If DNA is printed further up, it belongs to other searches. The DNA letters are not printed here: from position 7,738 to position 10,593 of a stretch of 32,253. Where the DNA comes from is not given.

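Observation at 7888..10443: RadC-like JAB/MPN+ domain fused to a DinG Fe-S helicase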

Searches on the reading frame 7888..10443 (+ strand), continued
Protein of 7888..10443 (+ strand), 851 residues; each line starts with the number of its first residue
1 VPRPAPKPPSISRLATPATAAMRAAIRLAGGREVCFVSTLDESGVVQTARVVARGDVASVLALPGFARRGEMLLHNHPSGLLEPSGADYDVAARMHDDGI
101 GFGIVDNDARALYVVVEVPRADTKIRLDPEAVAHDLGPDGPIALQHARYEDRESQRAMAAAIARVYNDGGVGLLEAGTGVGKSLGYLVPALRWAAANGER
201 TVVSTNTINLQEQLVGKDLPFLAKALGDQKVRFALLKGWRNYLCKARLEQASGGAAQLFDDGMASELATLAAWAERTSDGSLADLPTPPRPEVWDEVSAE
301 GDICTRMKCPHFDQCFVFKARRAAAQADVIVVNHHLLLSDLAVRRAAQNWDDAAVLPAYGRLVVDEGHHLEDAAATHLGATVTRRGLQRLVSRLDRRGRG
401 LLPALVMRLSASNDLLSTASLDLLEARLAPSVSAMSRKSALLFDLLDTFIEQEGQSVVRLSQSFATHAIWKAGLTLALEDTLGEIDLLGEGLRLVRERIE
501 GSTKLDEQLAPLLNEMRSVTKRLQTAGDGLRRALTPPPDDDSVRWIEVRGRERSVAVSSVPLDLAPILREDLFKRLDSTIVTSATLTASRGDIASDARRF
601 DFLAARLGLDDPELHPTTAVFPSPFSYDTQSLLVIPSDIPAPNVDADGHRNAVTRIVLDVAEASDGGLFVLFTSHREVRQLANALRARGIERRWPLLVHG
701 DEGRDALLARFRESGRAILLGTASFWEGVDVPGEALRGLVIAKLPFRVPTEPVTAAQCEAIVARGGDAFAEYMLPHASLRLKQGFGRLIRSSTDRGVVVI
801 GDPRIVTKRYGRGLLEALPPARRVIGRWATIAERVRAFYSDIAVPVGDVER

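Call 6: find_homologous_proteins(query=window:7888-10443:+, max_evalue=0.00001)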
Query window:7888-10443:+ (851 aa): 6653 proteins with E <= 0.00001 among 8000 candidates; the best 120 are listed.
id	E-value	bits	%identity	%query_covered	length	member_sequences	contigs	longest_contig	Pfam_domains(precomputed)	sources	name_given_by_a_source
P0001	0.0e+0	1795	98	98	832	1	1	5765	PF00270.36,PF13307.13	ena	-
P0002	0.0e+0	1763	97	97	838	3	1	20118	PF00270.36,PF13307.13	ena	-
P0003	0.0e+0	1730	92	99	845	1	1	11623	PF00270.36,PF13307.13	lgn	-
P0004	0.0e+0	1729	92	99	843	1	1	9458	PF00270.36,PF13307.13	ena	-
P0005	0.0e+0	1725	92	99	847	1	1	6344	PF00270.36,PF13307.13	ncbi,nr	ncbi:MAG TPA: helicase C-terminal domain-containing protein [Gemmatimonadaceae bacterium]|nr:helicas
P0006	0.0e+0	1722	92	99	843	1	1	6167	PF00270.36,PF13307.13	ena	-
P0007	0.0e+0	1710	91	99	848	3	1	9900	PF00270.36,PF13307.13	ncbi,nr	ncbi:MAG: helicase [Gemmatimonadaceae bacterium]|nr:helicase [Gemmatimonadaceae bacterium]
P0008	0.0e+0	1702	91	99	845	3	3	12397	PF00270.36,PF13307.13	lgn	-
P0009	0.0e+0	1691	92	97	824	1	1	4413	PF00270.36,PF13307.13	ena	-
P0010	0.0e+0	1689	93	96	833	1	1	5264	PF00270.36,PF13307.13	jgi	jgi:ATP-dependent DNA helicase DinG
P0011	0.0e+0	1684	92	97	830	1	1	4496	PF00270.36,PF13307.13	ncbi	-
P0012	0.0e+0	1683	92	97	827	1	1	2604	PF00270.36,PF13307.13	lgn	-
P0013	0.0e+0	1681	92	97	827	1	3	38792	PF00270.36,PF13307.13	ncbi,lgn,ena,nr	ncbi:MAG: helicase [Gemmatimonadaceae bacterium]|nr:helicase [Gemmatimonadaceae bacterium]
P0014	0.0e+0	1681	92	97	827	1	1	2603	PF00270.36,PF13307.13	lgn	-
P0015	0.0e+0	1680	92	97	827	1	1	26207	PF00270.36,PF13307.13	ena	-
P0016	0.0e+0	1680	92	97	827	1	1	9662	PF00270.36,PF13307.13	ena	-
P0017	0.0e+0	1679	92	97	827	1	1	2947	PF00270.36,PF13307.13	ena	-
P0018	0.0e+0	1679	92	97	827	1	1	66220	PF00270.36,PF13307.13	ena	-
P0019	0.0e+0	1678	91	97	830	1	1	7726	PF00270.36,PF13307.13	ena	-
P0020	0.0e+0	1678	92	97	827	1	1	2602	PF00270.36,PF13307.13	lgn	-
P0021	0.0e+0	1678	92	96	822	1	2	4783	PF00270.36,PF13307.13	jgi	jgi:ATP-dependent DNA helicase DinG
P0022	0.0e+0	1678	91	97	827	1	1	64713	PF00270.36,PF13307.13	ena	-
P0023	0.0e+0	1676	91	97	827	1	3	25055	PF00270.36,PF13307.13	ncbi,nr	ncbi:MAG: helicase [Gemmatimonadaceae bacterium]|nr:helicase [Gemmatimonadaceae bacterium] NUS34802.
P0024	0.0e+0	1675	92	97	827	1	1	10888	PF00270.36,PF13307.13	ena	-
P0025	0.0e+0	1675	91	97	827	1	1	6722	PF13307.13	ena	-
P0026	0.0e+0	1675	91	97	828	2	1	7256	PF00270.36,PF13307.13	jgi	jgi:ATP-dependent DNA helicase DinG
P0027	0.0e+0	1673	91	97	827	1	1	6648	PF00270.36,PF13307.13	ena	-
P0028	0.0e+0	1673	92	96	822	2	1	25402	PF00270.36,PF13307.13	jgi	-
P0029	0.0e+0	1672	91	97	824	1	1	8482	PF00270.36,PF13307.13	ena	-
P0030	0.0e+0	1669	92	96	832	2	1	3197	PF00270.36,PF13307.13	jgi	jgi:ATP-dependent DNA helicase DinG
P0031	0.0e+0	1653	90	98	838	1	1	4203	PF00270.36,PF13307.13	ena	-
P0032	0.0e+0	1652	91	96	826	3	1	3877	PF00270.36,PF13307.13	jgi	jgi:ATP-dependent DNA helicase DinG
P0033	0.0e+0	1652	89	96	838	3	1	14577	PF00270.36,PF13307.13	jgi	jgi:ATP-dependent DNA helicase DinG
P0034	0.0e+0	1649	88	99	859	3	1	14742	PF00270.36,PF13307.13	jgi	jgi:ATP-dependent DNA helicase DinG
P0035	0.0e+0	1649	88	99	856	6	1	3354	PF00270.36,PF13307.13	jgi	jgi:ATP-dependent DNA helicase DinG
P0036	0.0e+0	1642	87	99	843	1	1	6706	PF00270.36,PF13307.13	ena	-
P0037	0.0e+0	1638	87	99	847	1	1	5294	PF04002.21,PF00270.36,PF13307.13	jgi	jgi:ATP-dependent DNA helicase DinG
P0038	0.0e+0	1632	87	99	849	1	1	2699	PF00270.36,PF13307.13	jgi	jgi:ATP-dependent DNA helicase DinG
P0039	0.0e+0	1630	88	97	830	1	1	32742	PF00270.36,PF13307.13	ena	-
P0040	0.0e+0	1628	89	97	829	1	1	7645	PF00270.36,PF13307.13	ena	-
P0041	0.0e+0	1615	87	98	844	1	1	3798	PF04002.21,PF00270.36,PF13307.13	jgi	jgi:ATP-dependent DNA helicase DinG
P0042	0.0e+0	1615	89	96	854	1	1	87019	PF00270.36,PF13307.13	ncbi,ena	-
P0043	0.0e+0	1615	89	96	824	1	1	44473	PF00270.36,PF13307.13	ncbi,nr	ncbi:MAG TPA: helicase C-terminal domain-containing protein [Gemmatimonadaceae bacterium]|nr:helicas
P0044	0.0e+0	1614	87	99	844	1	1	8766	PF00270.36,PF13307.13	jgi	jgi:ATP-dependent DNA helicase DinG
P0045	0.0e+0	1614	86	98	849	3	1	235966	PF00270.36,PF13307.13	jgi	jgi:ATP-dependent DNA helicase DinG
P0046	0.0e+0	1609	89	95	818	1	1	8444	PF00270.36,PF13307.13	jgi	jgi:ATP-dependent DNA helicase DinG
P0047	0.0e+0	1608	87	98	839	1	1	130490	PF00270.36,PF13307.13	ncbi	-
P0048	0.0e+0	1606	85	99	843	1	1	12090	PF00270.36,PF13307.13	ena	-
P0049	0.0e+0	1606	88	97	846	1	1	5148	PF00270.36,PF13307.13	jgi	jgi:ATP-dependent DNA helicase DinG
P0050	0.0e+0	1606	87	99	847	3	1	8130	PF00270.36,PF13307.13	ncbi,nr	ncbi:MAG: helicase c2 [Gemmatimonadetes bacterium]|nr:helicase c2 [Gemmatimonadota bacterium]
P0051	0.0e+0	1604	85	99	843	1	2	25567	PF00270.36,PF13307.13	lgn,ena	-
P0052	0.0e+0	1603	87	97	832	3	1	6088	PF00270.36,PF13307.13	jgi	jgi:ATP-dependent DNA helicase DinG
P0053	0.0e+0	1601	85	99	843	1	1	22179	PF00270.36,PF13307.13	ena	-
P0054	0.0e+0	1600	86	97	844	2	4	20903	PF00270.36,PF13307.13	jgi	jgi:ATP-dependent DNA helicase DinG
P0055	0.0e+0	1600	87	97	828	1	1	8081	PF00270.36,PF13307.13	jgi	jgi:ATP-dependent DNA helicase DinG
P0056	0.0e+0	1600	88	96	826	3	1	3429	PF00270.36,PF13307.13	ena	-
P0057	0.0e+0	1598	85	99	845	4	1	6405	PF00270.36,PF13307.13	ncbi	ncbi:MAG: helicase C-terminal domain-containing protein [bacterium]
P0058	0.0e+0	1598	87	96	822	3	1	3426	PF00270.36,PF13307.13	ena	-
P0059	0.0e+0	1594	87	96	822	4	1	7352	PF00270.36,PF13307.13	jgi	-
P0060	0.0e+0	1593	85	98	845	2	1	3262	PF00270.36,PF13307.13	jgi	jgi:ATP-dependent DNA helicase DinG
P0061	0.0e+0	1593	86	97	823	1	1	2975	PF00270.36,PF13307.13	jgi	jgi:ATP-dependent DNA helicase DinG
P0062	0.0e+0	1591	85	99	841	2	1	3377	PF00270.36,PF13307.13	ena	-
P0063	0.0e+0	1591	84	100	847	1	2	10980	PF04002.21,PF00270.36,PF13307.13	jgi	jgi:ATP-dependent DNA helicase DinG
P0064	0.0e+0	1589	84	99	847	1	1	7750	PF04002.21,PF00270.36,PF13307.13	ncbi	ncbi:MAG: helicase C-terminal domain-containing protein [bacterium]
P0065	0.0e+0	1587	86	96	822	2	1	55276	PF00270.36,PF13307.13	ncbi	ncbi:MAG: helicase C-terminal domain-containing protein [Gemmatimonadaceae bacterium]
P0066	0.0e+0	1587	84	99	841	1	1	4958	PF00270.36,PF13307.13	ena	-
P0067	0.0e+0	1586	84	99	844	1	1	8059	PF04002.21,PF00270.36,PF13307.13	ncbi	ncbi:MAG: helicase C-terminal domain-containing protein [bacterium]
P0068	0.0e+0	1584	84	99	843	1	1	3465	PF00270.36,PF13307.13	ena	-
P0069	0.0e+0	1584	87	96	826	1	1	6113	PF00270.36,PF13307.13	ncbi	-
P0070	0.0e+0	1583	84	99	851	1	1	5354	PF00270.36,PF13307.13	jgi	jgi:ATP-dependent DNA helicase DinG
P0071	0.0e+0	1582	87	96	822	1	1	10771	PF00270.36,PF13307.13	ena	-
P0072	0.0e+0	1581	85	99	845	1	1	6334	PF00270.36,PF13307.13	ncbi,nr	ncbi:MAG: helicase c2 [Gemmatimonadetes bacterium]|nr:helicase c2 [Gemmatimonadota bacterium]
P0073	0.0e+0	1581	85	99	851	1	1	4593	PF00270.36,PF13307.13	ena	-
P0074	0.0e+0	1580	85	100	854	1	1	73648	PF00270.36,PF13307.13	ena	-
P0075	0.0e+0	1580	86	96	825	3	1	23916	PF00270.36,PF13307.13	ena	-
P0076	0.0e+0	1580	92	90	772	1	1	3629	PF00270.36,PF13307.13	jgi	jgi:ATP-dependent DNA helicase DinG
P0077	0.0e+0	1580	92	90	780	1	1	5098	PF00270.36,PF13307.13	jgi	jgi:ATP-dependent DNA helicase DinG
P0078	0.0e+0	1580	86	96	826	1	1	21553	PF00270.36,PF13307.13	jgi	jgi:ATP-dependent DNA helicase DinG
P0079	0.0e+0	1578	83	99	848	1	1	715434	PF04002.21,PF00270.36,PF13307.13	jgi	jgi:ATP-dependent DNA helicase DinG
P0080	0.0e+0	1577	84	99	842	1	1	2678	PF04002.21,PF00270.36,PF13307.13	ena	-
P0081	0.0e+0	1577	83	99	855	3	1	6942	PF00270.36,PF13307.13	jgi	jgi:ATP-dependent DNA helicase DinG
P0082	0.0e+0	1575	86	96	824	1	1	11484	PF04002.21,PF00270.36,PF13307.13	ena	-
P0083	0.0e+0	1572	85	97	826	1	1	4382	PF04002.21,PF00270.36,PF13307.13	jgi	jgi:ATP-dependent DNA helicase DinG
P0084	0.0e+0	1571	86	96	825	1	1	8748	PF04002.21,PF00270.36,PF13307.13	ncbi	-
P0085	0.0e+0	1570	83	98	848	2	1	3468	PF00270.36,PF13307.13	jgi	jgi:ATP-dependent DNA helicase DinG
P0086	0.0e+0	1570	86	96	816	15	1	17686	PF04002.21,PF00270.36,PF13307.13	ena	-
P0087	0.0e+0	1570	86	96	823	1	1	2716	PF00270.36,PF13307.13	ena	-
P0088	0.0e+0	1569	83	98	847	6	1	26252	PF04002.21,PF00270.36,PF13307.13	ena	-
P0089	0.0e+0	1568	83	99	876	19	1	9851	PF00270.36,PF13307.13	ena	-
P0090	0.0e+0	1567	85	96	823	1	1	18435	PF00270.36,PF13307.13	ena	-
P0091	0.0e+0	1565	86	96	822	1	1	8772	PF00270.36,PF13307.13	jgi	-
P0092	0.0e+0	1563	85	97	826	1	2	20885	PF04002.21,PF00270.36,PF13307.13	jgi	jgi:ATP-dependent DNA helicase DinG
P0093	0.0e+0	1563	84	99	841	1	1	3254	PF04002.21,PF00270.36,PF13307.13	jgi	jgi:ATP-dependent DNA helicase DinG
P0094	0.0e+0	1561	83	99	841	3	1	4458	PF04002.21,PF00270.36,PF13307.13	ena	-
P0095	0.0e+0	1560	83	98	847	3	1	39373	PF04002.21,PF13307.13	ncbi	-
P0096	0.0e+0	1560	85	97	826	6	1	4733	PF00270.36,PF13307.13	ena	-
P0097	0.0e+0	1559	84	99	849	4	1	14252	PF00270.36,PF13307.13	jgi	jgi:ATP-dependent DNA helicase DinG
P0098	0.0e+0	1559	84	98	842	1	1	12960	PF04002.21,PF00270.36,PF13307.13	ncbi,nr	ncbi:MAG TPA: helicase C-terminal domain-containing protein [Gemmatimonadaceae bacterium]|nr:helicas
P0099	0.0e+0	1559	85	96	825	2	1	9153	PF04002.21,PF00270.36,PF13307.13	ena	-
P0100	0.0e+0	1559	83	100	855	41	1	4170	PF00270.36,PF13307.13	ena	-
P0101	0.0e+0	1558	84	97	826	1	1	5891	PF00270.36,PF13307.13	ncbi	ncbi:MAG: helicase C-terminal domain-containing protein [bacterium]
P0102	0.0e+0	1558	83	99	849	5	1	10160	PF04002.21,PF00270.36,PF13307.13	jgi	jgi:ATP-dependent DNA helicase DinG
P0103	0.0e+0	1558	85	97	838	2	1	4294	PF00270.36,PF13307.13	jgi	jgi:ATP-dependent DNA helicase DinG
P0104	0.0e+0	1558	83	99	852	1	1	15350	PF00270.36,PF13307.13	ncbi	ncbi:MAG: helicase C-terminal domain-containing protein [bacterium]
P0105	0.0e+0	1557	85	96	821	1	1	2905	PF00270.36,PF13307.13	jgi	jgi:ATP-dependent DNA helicase DinG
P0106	0.0e+0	1555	85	96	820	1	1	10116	PF00270.36,PF13307.13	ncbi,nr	ncbi:MAG TPA: helicase C-terminal domain-containing protein [Gemmatimonadaceae bacterium]|nr:helicas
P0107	0.0e+0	1555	83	99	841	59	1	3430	PF00270.36,PF13307.13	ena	-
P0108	0.0e+0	1555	86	95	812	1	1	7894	PF00270.36,PF13307.13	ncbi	ncbi:MAG: helicase C-terminal domain-containing protein, partial [Gemmatimonadaceae bacterium]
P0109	0.0e+0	1555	83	99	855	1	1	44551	PF00270.36,PF13307.13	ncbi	-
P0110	0.0e+0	1554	86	96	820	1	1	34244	PF00270.36,PF13307.13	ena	-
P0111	0.0e+0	1554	83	99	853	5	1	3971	PF00270.36,PF13307.13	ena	-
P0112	0.0e+0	1554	83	98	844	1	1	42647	PF04002.21,PF00270.36,PF13307.13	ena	-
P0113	0.0e+0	1554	85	96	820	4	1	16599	PF00270.36,PF13307.13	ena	-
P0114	0.0e+0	1553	86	96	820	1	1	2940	PF00270.36,PF13307.13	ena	-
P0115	0.0e+0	1553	82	99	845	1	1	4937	PF00270.36,PF13307.13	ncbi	ncbi:MAG: helicase C-terminal domain-containing protein [Gemmatimonadaceae bacterium]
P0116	0.0e+0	1552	85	96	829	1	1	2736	PF00270.36,PF13307.13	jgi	jgi:ATP-dependent DNA helicase DinG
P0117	0.0e+0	1552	83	99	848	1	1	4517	PF00270.36,PF13307.13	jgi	jgi:ATP-dependent DNA helicase DinG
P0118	0.0e+0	1551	83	99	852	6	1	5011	PF00270.36,PF13307.13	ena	-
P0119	0.0e+0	1550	83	98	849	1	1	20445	PF00270.36,PF13307.13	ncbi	ncbi:MAG: helicase C-terminal domain-containing protein [bacterium]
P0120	0.0e+0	1548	83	99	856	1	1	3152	PF00270.36,PF13307.13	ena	-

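Call 23: search_protein_families(library=pfam, proteins=[P0079, P0089, P0100], max_evalue=0.1)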
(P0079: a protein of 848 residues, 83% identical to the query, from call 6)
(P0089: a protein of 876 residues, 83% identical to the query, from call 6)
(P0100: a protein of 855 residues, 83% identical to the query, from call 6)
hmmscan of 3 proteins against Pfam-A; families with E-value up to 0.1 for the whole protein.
P0079 (848 aa): 6 families
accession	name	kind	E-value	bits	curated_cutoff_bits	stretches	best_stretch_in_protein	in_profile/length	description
PF13307.12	Helicase_C_2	-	1.6e-46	158.9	25.3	1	660-821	3-169/170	Helicase C-terminal domain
PF04002.20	RadC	-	2.8e-06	27.7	22.1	1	22-100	10-95/121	RadC-like JAB domain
PF00270.35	DEAD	-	7.6e-06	26.2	26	1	162-216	7-62/167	DEAD/DEAH box helicase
PF06733.21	DEAD_2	-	0.0011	19.1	21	1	309-386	99-170/172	DEAD_2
PF04851.21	ResIII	-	0.0081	16.5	22.5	0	153-216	5-70/164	Type III restriction enzyme, res subunit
PF00271.37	Helicase_C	-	0.04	14.6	23.5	0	697-734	43-83/110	Helicase conserved C-terminal domain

P0089 (876 aa): 5 families
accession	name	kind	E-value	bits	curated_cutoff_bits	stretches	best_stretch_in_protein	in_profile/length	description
PF13307.12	Helicase_C_2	-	5.1e-45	154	25.3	1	688-849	2-168/170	Helicase C-terminal domain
PF00270.35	DEAD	-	1.3e-05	25.4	26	1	192-246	8-63/167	DEAD/DEAH box helicase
PF04002.20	RadC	-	2.7e-05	24.5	22.1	1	53-128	12-94/121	RadC-like JAB domain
PF06733.21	DEAD_2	-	0.0017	18.4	21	1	339-414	100-169/172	DEAD_2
PF04851.21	ResIII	-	0.0024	18.2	22.5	0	184-246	7-71/164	Type III restriction enzyme, res subunit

P0100 (855 aa): 5 families
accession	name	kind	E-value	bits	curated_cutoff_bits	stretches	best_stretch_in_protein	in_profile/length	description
PF13307.12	Helicase_C_2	-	5.6e-47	160.4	25.3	1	664-826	2-169/170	Helicase C-terminal domain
PF00270.35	DEAD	-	1.3e-06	28.6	26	1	165-222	6-64/167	DEAD/DEAH box helicase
PF04002.20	RadC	-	1.2e-05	25.7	22.1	1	42-103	25-94/121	RadC-like JAB domain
PF06733.21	DEAD_2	-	0.0023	18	21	1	314-390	100-170/172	DEAD_2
PF04851.21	ResIII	-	0.0024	18.2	22.5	0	156-222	4-72/164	Type III restriction enzyme, res subunit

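Call 61: predict_structure(alignment_id=A3)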
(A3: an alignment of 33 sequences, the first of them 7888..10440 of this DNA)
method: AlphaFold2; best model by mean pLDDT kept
length: 851 residues; sequences in the alignment: 33
mean_pLDDT: 87.8   pTM: 0.83
mean pLDDT of the five models: 87.8, 87.2, 86.2, 85.3, 84.9
residues with pLDDT >= 90: 510; 70-90: 277; 50-70: 50; < 50: 14
segments of 3 or more residues with pLDDT < 50: 1-3, 843-851
pLDDT, mean of each block of 10 residues (from residue 1): 57 89 90 89 88 67 64 87 82 78 91 85 84 95 90 96 97 94 96 92 92 93 88 93 91 64 85 92 86 87 65 87 90 95 83 80 95 90 91 83 90 84 95 96 95 92 88 94 97 92 79 84 93 89 91 88 94 94 87 64 93 92 92 96 94 97 95 91 96 94 86 93 78 87 84 91 94 90 88 92 93 88 96 94 43 28
secondary structure, 60 per line:
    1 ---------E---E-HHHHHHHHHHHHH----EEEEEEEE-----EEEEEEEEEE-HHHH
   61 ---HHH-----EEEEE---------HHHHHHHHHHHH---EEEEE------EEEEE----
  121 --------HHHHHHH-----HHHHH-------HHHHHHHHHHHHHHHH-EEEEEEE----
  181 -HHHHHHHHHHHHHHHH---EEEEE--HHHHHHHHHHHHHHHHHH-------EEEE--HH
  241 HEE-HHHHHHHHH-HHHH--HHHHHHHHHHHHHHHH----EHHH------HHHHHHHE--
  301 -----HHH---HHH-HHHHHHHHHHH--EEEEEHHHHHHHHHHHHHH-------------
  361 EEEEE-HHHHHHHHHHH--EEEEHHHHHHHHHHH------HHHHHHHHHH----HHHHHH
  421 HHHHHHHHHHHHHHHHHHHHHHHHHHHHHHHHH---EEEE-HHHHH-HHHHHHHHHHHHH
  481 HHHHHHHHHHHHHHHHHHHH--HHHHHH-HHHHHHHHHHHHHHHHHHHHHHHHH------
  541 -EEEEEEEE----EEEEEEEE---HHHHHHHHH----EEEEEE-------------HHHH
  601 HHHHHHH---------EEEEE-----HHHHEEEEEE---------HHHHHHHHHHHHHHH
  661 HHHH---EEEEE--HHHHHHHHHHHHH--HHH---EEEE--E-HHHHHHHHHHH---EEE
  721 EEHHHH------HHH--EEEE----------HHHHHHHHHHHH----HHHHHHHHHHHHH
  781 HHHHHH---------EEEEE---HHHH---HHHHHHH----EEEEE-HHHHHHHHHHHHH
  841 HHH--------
elements in order (helices of 4 or more, strands of 3 or more residues): H16-28 E33-40 E46-55 H57-60 E72-76 H86-97 E101-105 E112-116 H129-135 H141-145 H153-168 E170-176 H182-197 E201-205 H208-225 E233-236 H245-253 H255-258 H261-276 H291-297 H316-326 E329-333 H334-347 E361-365 H367-377 E380-383 H384-394 H401-410 H415-453 E457-460 H462-466 H468-500 H503-508 H510-534 E542-549 E554-561 H565-573 E578-583 H597-607 E617-621 H627-630 E631-636 H646-664 E668-672 H675-687 E696-699 H704-714 E718-722 H723-726 E738-741 H752-763 H768-786 E796-800 H804-807 H811-817 E822-826 H828-843
